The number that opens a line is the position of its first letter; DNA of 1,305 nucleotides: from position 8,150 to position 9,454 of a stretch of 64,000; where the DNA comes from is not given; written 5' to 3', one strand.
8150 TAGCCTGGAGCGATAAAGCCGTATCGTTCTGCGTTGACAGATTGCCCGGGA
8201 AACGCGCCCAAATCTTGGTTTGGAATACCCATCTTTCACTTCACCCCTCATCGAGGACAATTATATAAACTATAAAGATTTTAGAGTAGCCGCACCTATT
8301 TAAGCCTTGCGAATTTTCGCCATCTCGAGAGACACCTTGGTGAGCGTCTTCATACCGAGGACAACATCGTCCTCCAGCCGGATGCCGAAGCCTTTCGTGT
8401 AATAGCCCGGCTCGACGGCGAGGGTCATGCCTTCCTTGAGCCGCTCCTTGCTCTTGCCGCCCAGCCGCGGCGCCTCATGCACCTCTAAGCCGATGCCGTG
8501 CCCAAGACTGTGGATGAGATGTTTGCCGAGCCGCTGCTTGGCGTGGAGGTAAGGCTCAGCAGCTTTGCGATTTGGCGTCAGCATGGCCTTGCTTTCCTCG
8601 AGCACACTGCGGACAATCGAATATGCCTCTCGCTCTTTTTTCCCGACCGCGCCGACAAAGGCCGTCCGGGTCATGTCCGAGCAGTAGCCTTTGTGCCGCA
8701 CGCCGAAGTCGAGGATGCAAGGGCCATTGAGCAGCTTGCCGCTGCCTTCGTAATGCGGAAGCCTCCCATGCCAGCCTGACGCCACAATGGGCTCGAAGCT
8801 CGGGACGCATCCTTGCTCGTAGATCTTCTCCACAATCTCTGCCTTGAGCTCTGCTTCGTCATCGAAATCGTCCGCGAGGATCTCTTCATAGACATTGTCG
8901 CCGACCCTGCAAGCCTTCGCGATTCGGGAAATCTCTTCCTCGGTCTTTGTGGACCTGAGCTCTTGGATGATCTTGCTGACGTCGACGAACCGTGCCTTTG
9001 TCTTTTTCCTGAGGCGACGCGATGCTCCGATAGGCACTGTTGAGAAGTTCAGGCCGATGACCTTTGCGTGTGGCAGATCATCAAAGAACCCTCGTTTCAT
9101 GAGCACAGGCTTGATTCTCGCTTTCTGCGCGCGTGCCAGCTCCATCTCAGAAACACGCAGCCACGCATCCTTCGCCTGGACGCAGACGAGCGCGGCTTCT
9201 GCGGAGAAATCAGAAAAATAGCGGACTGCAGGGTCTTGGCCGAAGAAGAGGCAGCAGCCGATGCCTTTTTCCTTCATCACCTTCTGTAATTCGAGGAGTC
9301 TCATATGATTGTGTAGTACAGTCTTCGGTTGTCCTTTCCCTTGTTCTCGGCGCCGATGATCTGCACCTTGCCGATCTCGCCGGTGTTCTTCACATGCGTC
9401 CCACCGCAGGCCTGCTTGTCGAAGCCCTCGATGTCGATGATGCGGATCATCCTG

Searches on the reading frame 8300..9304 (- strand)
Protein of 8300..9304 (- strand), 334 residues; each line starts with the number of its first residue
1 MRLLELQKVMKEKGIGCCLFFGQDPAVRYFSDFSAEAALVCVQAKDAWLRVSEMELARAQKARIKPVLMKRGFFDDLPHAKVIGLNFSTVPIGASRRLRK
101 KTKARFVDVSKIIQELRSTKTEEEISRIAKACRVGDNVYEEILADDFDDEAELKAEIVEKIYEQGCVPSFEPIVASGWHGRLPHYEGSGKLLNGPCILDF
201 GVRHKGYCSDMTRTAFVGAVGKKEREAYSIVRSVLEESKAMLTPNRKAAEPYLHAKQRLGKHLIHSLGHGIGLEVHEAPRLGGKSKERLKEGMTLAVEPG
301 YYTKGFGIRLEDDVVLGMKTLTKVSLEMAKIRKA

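Call 45: search_protein_families(library=pfam, proteins=[window:8300-9304:-], max_evalue=0.001)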
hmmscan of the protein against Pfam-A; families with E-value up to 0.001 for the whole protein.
window:8300-9304:- (334 aa): 2 families
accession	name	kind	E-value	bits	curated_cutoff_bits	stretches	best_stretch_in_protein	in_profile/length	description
PF00557.29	Peptidase_M24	-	7.7e-46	156.9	23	1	127-316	2-206/208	Metallopeptidase family M24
PF01321.24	Creatinase_N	-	2e-12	48.2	22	1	2-118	1-127/128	Creatinase/Prolidase N-terminal domain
